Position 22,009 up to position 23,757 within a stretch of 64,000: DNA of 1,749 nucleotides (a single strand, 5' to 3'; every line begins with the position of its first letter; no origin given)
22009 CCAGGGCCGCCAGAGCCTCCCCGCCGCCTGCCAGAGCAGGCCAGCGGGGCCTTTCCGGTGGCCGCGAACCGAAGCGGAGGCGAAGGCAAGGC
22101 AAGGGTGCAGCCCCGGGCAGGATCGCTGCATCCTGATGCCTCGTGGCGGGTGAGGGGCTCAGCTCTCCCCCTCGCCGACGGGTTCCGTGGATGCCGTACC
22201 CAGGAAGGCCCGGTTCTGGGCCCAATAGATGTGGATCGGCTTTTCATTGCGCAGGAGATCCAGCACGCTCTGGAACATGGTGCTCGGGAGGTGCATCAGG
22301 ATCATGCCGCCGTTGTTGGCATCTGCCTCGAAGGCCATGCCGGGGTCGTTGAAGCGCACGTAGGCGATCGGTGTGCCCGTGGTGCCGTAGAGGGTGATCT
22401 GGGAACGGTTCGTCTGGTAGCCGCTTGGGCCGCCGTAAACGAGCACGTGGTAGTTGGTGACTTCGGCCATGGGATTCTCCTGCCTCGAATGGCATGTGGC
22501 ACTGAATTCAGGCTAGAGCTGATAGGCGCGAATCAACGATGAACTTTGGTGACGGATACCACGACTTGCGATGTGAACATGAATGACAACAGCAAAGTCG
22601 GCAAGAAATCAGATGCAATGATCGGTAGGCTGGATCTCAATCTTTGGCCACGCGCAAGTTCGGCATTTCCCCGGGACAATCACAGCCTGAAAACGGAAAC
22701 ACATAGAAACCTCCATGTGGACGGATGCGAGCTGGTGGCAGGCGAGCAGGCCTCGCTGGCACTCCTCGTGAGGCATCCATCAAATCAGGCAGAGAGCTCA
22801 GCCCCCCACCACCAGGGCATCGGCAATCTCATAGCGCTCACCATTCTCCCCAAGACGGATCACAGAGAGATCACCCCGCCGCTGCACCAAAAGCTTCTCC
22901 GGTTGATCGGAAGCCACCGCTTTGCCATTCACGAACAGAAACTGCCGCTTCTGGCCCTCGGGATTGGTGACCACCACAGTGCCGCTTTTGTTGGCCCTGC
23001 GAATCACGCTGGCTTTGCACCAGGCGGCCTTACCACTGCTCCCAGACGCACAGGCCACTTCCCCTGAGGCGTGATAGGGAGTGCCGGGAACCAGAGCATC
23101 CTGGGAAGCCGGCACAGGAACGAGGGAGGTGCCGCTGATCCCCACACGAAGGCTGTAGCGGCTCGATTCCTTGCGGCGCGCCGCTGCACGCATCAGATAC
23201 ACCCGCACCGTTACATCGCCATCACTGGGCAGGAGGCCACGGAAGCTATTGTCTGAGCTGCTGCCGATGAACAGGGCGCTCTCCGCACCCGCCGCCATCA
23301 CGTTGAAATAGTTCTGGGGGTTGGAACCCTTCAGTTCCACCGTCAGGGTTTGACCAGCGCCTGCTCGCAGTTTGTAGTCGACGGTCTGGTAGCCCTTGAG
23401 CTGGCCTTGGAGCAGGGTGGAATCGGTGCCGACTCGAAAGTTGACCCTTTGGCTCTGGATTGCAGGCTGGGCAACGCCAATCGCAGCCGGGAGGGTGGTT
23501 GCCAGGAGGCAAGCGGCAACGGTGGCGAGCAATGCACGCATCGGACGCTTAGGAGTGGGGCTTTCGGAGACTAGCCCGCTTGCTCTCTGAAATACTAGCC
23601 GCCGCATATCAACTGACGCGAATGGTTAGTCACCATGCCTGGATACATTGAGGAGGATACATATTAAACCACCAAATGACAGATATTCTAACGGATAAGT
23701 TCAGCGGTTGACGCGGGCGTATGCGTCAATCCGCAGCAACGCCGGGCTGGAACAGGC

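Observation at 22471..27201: Compositional island without mobility genes between two DNA-repair genes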

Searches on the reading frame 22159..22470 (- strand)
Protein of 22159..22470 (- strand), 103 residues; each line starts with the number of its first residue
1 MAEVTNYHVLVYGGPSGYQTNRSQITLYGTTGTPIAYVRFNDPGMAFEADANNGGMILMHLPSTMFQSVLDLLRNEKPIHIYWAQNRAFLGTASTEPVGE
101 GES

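Call 5: search_protein_families(library=pfam, proteins=[window:22159-22470:-], max_evalue=0.1)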
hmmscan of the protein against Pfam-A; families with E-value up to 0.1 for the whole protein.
window:22159-22470:- (103 aa): 0 families

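Call 6: search_protein_families(library=padloc, proteins=[window:22159-22470:-], max_evalue=0.1)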
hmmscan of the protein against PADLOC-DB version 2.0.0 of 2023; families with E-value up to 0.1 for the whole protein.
window:22159-22470:- (103 aa): 0 families

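Call 7: search_protein_families(library=ncbifam, proteins=[window:22159-22470:-], max_evalue=0.1)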
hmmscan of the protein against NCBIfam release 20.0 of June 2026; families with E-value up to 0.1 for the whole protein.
window:22159-22470:- (103 aa): 0 families

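Call 75: list_cluster_members(proteins=[window:22159-22470:-, window:23688-24092:-, window:22798-23541:-, window:21728-22102:-])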
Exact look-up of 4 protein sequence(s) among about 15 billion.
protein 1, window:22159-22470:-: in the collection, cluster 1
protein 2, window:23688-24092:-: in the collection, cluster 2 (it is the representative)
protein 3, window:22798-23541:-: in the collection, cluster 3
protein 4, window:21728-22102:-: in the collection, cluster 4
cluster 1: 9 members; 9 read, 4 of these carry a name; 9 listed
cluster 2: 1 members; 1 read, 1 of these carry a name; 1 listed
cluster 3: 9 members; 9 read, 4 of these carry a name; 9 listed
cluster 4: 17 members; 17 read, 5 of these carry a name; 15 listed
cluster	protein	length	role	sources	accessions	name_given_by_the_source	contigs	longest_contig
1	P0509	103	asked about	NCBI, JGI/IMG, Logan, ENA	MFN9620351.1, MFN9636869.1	MAG: hypothetical protein ACK55X_11630 [Synechococcaceae cyanobacterium] | hypothetical protein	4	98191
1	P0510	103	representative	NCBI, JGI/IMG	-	hypothetical protein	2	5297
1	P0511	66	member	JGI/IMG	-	hypothetical protein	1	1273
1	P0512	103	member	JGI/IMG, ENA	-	hypothetical protein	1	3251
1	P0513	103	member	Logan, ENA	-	-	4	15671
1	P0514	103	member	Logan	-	-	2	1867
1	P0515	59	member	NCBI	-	-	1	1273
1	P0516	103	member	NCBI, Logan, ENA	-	-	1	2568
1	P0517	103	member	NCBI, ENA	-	-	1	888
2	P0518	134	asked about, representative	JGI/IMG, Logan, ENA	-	hypothetical protein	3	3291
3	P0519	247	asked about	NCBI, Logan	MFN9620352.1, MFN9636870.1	MAG: hypothetical protein ACK55X_11635 [Synechococcaceae cyanobacterium]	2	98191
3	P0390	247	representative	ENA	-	-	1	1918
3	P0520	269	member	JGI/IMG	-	hypothetical protein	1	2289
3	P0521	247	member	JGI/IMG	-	hypothetical protein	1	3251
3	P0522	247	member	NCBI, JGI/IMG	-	hypothetical protein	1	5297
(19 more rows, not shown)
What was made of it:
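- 22159..22470 (-): orfA, 103 aa, unknown function and host-like codon composition. It lies inside the inserted block and travels with orfB in close relatives. Its 90%-identity cluster has 9 variants that share contigs with orfB variants (call 75).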

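Call 91: search_solved_structures(query=window:22159-22470:-, max_evalue=1)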
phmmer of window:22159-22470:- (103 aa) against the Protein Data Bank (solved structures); distinct sequences matched with E-value up to 1: 4.
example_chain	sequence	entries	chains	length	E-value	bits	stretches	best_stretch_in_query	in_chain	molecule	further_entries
1vkd_A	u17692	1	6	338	0.013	18.8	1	33-94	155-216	conserved hypothetical protein TM1225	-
2bmy_A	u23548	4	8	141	0.32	14.3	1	2-36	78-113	RIPENING-ASSOCIATED PROTEIN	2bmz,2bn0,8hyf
4pif_A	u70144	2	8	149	0.36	14.2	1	2-36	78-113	Ripening-associated protein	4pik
5exg_A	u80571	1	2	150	0.36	14.2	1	2-36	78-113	Ripening-associated protein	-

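Call 93: search_protein_families(library=phrogs, proteins=[window:22159-22470:-], max_evalue=0.01)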
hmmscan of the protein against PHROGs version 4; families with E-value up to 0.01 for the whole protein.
window:22159-22470:- (103 aa): 0 families
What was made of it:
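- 22159..22470 (-): No family or structure match (calls 5-7, 91, 93).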

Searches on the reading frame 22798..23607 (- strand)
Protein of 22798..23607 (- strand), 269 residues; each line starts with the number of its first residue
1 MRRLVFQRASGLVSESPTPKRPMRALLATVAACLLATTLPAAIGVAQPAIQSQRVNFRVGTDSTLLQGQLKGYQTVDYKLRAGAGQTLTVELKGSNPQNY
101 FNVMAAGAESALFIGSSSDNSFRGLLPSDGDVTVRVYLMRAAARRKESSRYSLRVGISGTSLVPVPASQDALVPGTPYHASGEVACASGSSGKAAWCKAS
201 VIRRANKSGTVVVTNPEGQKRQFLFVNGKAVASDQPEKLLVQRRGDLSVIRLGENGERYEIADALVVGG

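Call 5: search_protein_families(library=pfam, proteins=[window:22798-23607:-], max_evalue=0.1)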
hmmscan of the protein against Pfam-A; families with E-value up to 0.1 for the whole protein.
window:22798-23607:- (269 aa): 1 family
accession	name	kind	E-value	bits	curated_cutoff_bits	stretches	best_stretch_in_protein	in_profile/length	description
PF09206.18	ArabFuran-catal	-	0.094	12.2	25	0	60-122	219-281/315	Alpha-L-arabinofuranosidase B, catalytic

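Call 6: search_protein_families(library=padloc, proteins=[window:22798-23607:-], max_evalue=0.1)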
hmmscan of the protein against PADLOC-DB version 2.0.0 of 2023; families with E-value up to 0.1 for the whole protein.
window:22798-23607:- (269 aa): 0 families

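Call 7: search_protein_families(library=ncbifam, proteins=[window:22798-23607:-], max_evalue=0.1)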
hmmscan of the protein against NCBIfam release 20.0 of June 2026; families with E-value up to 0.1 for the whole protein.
window:22798-23607:- (269 aa): 1 family
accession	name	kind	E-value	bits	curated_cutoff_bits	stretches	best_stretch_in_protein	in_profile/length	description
NF002364.0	PRK01346.1-1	equivalog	0.047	12.7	701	1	104-136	24-56/408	enhanced intracellular survival protein Eis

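Call 66: find_homologous_proteins(query=window:22798-23607:-)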
Query window:22798-23607:- (269 aa): 995 proteins with E <= 0.001 among 6488 candidates; the best 120 are listed.
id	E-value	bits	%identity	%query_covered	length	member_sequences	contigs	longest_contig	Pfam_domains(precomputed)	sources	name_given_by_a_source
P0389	3.9e-150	516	90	100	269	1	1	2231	-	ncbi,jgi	jgi:hypothetical protein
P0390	3.2e-140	484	93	92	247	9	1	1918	-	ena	-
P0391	2.6e-123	428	81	94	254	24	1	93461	-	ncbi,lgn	-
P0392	2.3e-120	419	80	94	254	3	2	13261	-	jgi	jgi:hypothetical protein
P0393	4.7e-120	418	82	92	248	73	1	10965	-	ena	-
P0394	6.8e-120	417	79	94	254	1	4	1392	-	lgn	-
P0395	3.0e-119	415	81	92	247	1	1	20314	-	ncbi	ncbi:MAG: hypothetical protein WBN89_03710 [Prochlorococcaceae cyanobacterium]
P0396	5.2e-118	411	80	92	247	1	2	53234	-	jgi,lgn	jgi:hypothetical protein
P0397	1.2e-117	410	80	92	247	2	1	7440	-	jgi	jgi:hypothetical protein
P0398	1.8e-117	409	80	92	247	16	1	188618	-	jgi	-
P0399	6.5e-117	407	81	92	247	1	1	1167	-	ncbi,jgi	jgi:hypothetical protein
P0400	8.1e-117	407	77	94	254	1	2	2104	-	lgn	-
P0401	9.9e-117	407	80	92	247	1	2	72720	-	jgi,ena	jgi:hypothetical protein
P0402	1.0e-116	407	82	86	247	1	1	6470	-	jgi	jgi:hypothetical protein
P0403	1.5e-116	406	79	92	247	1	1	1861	-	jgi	jgi:hypothetical protein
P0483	1.2e-108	380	79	84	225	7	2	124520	-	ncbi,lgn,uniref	ncbi:hypothetical protein [Vulcanococcus limneticus]|uniref:hypothetical protein n=1 Tax=Vulcanococc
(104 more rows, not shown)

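Call 67: find_encoding_contigs(protein=P0391, flank=6000, max_places=2)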
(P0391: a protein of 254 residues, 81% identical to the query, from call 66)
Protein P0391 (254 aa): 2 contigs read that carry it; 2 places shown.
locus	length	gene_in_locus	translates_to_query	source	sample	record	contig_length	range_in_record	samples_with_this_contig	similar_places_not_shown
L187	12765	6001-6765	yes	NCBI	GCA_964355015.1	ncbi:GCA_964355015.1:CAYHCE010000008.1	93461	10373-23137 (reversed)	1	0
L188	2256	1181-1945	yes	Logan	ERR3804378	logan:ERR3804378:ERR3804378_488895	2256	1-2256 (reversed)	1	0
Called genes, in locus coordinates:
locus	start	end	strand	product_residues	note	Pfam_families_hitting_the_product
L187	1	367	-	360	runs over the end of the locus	PF00274:Glycolytic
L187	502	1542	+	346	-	-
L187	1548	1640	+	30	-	-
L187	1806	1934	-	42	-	-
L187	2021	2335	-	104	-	-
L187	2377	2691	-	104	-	-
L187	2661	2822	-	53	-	-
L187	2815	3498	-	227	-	PF13532:2OG-FeII_Oxy_2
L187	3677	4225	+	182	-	-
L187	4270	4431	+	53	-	-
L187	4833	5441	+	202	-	-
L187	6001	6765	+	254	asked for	-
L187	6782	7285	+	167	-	PF00565:SNase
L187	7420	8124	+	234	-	-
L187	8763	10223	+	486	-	PF12161:HsdM_N, PF02384:N6_Mtase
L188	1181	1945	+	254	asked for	-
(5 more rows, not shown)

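Call 68: find_encoding_contigs(protein=P0483, flank=6000, max_places=2)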
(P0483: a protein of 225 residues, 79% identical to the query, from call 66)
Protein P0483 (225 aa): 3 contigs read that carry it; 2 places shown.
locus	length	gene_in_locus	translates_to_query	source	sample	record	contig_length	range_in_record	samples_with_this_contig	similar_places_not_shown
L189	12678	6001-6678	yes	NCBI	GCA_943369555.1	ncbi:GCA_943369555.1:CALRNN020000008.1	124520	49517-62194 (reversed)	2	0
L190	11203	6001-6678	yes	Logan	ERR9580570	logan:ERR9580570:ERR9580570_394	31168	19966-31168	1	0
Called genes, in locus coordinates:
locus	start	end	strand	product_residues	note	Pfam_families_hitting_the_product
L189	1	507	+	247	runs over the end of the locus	-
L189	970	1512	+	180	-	PF02517:Rce1-like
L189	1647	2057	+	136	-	PF21619:DUF6855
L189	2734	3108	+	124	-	PF13474:SnoaL_3 (weak), PF14534:DUF4440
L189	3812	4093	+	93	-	-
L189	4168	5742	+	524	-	PF01425:Amidase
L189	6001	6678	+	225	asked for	-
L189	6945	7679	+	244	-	-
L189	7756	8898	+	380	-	PF01008:IF-2B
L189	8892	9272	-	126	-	-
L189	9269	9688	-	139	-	PF08695:Coa1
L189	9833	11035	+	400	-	PF00149:Metallophos (faint)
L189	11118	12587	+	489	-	PF25917:BSH_RND, PF25973:BSH_CzcB, PF25881:HH_YBHG, PF25954:Beta-barrel_RND_2, PF25990:Beta-barrel_YknX (weak), PF26002:Beta-barrel_AprE, PF25989:YknX_C (faint)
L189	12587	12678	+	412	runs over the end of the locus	PF12704:MacB_PCD, PF02687:FtsX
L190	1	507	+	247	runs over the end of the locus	-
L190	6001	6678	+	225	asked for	-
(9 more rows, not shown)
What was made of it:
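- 22798..23541 (-): orfB, 247 aa (the ORF is open up to 23607). Secreted or periplasmic protein with a signal peptide, a PliG-like domain (inhibitor of g-type lysozyme, residues 31-135) and a ~110-aa C-terminal domain. 995 homologues at 74-93% identity in Prochlorococcaceae, Vulcanococcus and Synechococcus, sitting in other genomic contexts (calls 66-68).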

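Call 92: search_solved_structures(query=window:22798-23541:-, max_evalue=1)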
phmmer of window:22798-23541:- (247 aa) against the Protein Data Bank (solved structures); distinct sequences matched with E-value up to 1: 5.
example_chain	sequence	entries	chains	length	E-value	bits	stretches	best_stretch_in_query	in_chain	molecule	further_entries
4dzg_A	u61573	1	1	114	1.3e-17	67.5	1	31-135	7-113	PliG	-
4dy5_A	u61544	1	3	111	6.8e-05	25.9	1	32-135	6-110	Gifsy-1 prophage protein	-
4dxz_A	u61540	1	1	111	0.00014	24.8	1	31-134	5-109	Inhibitor of g-type lysozyme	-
4dy3_A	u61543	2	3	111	0.00015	24.8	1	31-134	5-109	Inhibitor of g-type lysozyme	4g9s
7ybr_A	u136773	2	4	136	0.72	12.7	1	154-196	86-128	Transthyretin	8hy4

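Call 93: search_protein_families(library=phrogs, proteins=[window:22798-23541:-], max_evalue=0.01)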
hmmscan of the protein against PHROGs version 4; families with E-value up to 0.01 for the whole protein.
window:22798-23541:- (247 aa): 1 family
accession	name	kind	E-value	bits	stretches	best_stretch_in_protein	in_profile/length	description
phrog_2177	-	unknown function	3.1e-15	57.1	1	10-135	8-132/133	-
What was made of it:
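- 22798..23541 (-): PHROG 2177 at 3e-15 (call 93).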

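Call 94: search_solved_structures(query=window:22798-23541:-, max_evalue=0.001, show_alignments=3)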
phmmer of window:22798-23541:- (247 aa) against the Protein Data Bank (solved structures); distinct sequences matched with E-value up to 0.001: 4.
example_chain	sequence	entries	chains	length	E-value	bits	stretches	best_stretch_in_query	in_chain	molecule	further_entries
4dzg_A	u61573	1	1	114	1.3e-17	67.5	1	31-135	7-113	PliG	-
4dy5_A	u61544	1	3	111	6.8e-05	25.9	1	32-135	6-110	Gifsy-1 prophage protein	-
4dxz_A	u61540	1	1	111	0.00014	24.8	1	31-134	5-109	Inhibitor of g-type lysozyme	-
4dy3_A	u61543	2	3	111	0.00015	24.8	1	31-134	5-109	Inhibitor of g-type lysozyme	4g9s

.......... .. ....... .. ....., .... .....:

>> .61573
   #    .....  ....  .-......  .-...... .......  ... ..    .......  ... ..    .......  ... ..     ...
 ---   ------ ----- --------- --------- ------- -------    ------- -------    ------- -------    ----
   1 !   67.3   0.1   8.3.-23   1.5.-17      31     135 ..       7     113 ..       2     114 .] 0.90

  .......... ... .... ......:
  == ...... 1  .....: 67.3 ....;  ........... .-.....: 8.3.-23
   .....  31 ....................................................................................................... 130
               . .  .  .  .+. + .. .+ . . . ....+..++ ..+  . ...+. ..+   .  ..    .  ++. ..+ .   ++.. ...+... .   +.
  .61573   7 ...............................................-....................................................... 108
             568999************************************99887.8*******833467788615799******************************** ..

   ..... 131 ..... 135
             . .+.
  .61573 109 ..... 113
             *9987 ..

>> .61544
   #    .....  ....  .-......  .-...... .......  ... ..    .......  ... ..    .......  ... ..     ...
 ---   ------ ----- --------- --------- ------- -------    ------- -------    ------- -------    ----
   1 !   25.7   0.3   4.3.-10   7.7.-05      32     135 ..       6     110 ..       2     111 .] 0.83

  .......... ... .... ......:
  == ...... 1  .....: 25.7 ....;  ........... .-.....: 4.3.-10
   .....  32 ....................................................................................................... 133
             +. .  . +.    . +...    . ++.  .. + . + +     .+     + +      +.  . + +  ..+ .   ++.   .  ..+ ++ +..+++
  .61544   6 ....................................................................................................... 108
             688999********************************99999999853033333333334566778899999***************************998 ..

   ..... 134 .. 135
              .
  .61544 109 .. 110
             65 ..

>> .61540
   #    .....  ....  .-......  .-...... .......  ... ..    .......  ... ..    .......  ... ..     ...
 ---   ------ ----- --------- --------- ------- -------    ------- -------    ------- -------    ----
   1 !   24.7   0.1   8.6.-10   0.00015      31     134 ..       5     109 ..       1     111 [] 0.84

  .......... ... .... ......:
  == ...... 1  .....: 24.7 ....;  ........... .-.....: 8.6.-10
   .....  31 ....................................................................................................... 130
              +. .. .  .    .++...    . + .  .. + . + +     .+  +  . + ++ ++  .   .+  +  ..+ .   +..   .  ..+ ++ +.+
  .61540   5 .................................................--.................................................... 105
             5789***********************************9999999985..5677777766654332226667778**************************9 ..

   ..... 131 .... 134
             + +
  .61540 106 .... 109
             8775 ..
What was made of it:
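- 22798..23541 (-): PDB 4dzg PliG at E=1.3e-17 over the whole PliG chain, plus 4dy5, 4dxz and 4dy3 (calls 92, 94).
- On PliG lysozyme-inhibitor family (orfB): 4dzg_A at E=1.3e-17, query 31-135 aligned to chain 7-113 of 114 (call 94).
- Closest known: PliG, the periplasmic inhibitor of g-type lysozyme. Same: The whole PliG chain aligns at E=1.3e-17, and orfB has an N-terminal signal peptide (calls 92, 94).
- orfB matches PliG (calls 92, 94).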
